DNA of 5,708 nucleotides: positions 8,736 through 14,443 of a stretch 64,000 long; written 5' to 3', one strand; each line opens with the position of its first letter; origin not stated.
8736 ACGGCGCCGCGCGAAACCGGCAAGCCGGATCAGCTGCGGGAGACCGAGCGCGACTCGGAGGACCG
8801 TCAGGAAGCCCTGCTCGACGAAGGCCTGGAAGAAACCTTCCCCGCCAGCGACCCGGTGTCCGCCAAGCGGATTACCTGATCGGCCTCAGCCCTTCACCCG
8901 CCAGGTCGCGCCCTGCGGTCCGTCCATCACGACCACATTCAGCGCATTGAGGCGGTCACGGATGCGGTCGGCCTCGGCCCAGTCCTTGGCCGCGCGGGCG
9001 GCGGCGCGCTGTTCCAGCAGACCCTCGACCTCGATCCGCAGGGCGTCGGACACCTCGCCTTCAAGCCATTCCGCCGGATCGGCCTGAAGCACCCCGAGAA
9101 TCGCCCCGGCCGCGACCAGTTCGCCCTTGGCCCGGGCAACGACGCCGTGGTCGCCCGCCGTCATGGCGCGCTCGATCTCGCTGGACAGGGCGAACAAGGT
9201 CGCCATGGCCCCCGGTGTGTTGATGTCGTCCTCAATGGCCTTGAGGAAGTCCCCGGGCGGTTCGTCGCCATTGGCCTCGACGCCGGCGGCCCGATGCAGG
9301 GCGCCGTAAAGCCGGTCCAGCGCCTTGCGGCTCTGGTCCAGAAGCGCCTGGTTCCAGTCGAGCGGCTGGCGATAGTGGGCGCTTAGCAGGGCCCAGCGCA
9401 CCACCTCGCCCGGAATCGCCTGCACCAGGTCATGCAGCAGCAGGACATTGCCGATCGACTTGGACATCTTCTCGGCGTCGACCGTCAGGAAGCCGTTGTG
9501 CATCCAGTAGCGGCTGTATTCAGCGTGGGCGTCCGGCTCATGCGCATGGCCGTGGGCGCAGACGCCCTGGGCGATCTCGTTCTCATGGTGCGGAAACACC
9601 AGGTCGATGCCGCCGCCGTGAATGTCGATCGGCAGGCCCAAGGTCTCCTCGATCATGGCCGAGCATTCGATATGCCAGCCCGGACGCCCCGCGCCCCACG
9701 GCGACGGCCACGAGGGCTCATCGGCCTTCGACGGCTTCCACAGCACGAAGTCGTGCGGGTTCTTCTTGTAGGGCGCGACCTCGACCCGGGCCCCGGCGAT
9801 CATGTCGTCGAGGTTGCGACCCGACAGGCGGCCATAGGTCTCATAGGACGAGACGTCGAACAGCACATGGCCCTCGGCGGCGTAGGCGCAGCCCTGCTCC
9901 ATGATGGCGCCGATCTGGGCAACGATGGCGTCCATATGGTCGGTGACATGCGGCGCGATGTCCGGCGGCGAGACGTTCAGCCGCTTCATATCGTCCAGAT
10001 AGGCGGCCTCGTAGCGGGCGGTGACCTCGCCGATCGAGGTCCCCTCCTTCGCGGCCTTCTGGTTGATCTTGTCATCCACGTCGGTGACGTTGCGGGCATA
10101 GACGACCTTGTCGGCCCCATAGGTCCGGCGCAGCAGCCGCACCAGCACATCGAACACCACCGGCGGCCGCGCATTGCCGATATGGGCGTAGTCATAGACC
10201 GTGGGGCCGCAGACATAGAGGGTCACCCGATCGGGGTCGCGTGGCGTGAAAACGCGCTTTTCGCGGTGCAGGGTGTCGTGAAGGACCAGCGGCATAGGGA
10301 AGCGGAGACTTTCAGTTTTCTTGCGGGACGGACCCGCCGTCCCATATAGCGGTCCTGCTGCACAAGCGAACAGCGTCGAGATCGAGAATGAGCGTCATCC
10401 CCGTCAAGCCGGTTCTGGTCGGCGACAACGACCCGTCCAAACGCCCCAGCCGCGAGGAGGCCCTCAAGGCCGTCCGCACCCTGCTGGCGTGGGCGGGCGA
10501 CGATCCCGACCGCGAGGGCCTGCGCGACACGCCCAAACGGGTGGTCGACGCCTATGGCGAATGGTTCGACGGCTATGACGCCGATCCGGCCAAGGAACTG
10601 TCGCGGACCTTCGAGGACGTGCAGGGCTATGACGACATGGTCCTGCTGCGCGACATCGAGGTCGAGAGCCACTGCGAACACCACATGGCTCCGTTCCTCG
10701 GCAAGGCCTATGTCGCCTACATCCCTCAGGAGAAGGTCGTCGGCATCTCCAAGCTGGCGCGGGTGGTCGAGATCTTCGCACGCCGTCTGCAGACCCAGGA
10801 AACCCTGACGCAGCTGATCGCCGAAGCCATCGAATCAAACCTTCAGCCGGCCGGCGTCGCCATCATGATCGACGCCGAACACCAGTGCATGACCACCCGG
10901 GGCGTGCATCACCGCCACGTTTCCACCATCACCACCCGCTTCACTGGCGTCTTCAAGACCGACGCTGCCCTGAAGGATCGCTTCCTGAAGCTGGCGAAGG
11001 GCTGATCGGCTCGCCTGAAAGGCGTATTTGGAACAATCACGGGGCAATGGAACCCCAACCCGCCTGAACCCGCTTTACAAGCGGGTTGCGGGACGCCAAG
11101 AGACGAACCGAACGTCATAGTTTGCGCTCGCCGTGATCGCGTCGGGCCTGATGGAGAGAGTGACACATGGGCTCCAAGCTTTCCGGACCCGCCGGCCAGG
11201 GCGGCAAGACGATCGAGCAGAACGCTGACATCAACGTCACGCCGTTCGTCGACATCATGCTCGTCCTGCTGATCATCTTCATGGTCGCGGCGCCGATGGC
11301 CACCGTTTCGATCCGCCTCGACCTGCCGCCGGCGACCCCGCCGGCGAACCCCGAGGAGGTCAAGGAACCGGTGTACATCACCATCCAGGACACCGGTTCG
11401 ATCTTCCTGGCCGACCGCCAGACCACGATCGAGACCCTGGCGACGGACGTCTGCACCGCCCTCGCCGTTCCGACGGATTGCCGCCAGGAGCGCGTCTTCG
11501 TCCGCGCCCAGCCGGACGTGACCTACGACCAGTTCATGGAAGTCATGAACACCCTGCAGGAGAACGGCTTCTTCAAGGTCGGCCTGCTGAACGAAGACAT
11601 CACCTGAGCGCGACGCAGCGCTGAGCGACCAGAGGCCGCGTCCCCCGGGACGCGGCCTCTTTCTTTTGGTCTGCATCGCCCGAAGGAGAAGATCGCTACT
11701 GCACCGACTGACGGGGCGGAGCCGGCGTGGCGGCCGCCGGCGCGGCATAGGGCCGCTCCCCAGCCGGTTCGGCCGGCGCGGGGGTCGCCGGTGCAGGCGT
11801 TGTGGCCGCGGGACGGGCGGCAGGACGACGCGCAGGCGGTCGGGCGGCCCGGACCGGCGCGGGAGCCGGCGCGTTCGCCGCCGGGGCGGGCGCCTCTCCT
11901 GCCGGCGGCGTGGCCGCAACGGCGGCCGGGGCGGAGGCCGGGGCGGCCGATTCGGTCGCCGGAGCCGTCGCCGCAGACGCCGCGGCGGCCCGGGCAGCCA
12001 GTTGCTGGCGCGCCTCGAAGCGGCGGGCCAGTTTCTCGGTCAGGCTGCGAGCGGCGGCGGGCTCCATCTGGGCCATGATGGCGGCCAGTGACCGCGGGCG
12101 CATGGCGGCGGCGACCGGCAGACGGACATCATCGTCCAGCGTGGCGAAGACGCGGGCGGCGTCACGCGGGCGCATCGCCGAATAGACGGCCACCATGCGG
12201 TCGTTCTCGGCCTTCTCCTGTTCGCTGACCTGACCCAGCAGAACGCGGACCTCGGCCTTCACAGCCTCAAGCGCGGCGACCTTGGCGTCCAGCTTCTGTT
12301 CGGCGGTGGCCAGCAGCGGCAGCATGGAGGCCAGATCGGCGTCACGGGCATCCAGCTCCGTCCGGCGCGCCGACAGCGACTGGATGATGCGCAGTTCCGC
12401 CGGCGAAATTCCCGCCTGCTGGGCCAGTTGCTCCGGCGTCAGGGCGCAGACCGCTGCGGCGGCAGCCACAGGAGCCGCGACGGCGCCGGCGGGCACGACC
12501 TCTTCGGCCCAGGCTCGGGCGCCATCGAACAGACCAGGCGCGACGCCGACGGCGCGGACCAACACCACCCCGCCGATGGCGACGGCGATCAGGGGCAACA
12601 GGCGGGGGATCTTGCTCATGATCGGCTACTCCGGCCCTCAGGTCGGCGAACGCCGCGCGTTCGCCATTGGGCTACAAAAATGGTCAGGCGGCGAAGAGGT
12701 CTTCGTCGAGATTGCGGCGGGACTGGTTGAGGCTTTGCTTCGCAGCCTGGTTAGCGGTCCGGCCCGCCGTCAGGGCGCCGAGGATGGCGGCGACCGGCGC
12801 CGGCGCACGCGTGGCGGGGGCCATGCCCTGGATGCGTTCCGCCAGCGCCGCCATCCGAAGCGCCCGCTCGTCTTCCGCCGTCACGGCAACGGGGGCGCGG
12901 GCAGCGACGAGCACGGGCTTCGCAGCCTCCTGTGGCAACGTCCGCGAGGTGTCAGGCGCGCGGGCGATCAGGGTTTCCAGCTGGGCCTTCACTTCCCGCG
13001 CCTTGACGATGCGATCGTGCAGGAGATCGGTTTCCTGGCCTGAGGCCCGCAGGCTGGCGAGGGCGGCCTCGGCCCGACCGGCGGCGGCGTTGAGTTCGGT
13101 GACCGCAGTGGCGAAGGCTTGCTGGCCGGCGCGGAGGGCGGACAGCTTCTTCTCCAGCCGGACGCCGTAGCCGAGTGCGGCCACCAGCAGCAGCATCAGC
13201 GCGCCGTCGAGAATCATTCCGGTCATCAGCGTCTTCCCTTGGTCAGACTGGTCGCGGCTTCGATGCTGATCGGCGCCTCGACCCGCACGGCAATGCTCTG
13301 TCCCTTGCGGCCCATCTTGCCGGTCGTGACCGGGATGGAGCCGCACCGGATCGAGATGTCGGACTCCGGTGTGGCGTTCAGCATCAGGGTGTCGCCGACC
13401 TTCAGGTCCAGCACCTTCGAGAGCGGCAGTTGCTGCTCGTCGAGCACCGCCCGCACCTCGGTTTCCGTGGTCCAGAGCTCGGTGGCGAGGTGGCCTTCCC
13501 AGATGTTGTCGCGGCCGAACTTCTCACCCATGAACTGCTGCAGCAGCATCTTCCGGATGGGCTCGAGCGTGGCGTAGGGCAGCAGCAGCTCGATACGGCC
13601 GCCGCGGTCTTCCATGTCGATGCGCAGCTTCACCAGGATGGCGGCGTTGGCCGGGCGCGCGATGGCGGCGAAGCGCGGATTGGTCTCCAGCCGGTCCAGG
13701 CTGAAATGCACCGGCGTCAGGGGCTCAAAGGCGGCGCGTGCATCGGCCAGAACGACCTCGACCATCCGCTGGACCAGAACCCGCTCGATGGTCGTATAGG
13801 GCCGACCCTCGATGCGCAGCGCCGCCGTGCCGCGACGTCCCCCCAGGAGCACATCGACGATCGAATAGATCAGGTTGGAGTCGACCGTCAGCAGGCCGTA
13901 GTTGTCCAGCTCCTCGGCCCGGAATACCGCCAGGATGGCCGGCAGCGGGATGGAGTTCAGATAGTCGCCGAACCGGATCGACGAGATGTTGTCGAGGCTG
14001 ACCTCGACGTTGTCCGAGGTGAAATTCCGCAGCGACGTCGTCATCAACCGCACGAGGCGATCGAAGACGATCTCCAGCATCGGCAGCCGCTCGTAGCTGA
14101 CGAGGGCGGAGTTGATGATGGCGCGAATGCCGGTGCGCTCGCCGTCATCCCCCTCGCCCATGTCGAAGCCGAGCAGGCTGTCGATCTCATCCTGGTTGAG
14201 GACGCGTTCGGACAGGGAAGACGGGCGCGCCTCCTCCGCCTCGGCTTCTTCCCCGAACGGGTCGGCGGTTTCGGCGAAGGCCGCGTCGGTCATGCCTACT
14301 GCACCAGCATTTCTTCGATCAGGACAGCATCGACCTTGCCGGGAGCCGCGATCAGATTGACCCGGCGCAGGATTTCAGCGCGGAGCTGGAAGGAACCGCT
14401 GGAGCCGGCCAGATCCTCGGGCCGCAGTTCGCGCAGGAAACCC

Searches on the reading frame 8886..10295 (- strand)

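Call 36: search_protein_families(library=pfam, proteins=[window:8886-10295:-], max_evalue=0.00001)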
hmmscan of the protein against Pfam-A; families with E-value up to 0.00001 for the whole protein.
window:8886-10295:- (469 aa): 4 families
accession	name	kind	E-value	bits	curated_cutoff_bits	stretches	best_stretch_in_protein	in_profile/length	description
PF01406.26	tRNA-synt_1e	-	5e-116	387.7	27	1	17-323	3-300/301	tRNA synthetases class I (C) catalytic domain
PF23493.1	CysS_C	-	6.3e-12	45.9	23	1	420-466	5-51/51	Cysteinyl-tRNA ligase anticodon binding domain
PF09334.17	tRNA-synt_1g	-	2.1e-11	43.7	20.1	0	35-150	12-126/391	tRNA synthetases class I (M)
PF09190.17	DALR_2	-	9.2e-11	42.6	22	1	350-404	2-57/57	DALR domain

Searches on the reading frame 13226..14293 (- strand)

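Call 36: search_protein_families(library=pfam, proteins=[window:13226-14293:-], max_evalue=0.00001)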
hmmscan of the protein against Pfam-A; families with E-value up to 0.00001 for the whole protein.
window:13226-14293:- (355 aa): 2 families
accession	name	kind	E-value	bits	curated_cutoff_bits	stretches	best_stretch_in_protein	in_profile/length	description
PF02154.20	FliM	-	5.2e-71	239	27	1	58-250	2-192/192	Flagellar motor switch protein FliM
PF01052.25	FliMN_C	-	9.1e-18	64.4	23.8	1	272-342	2-72/73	Type III flagellar switch regulator (C-ring) FliN C-term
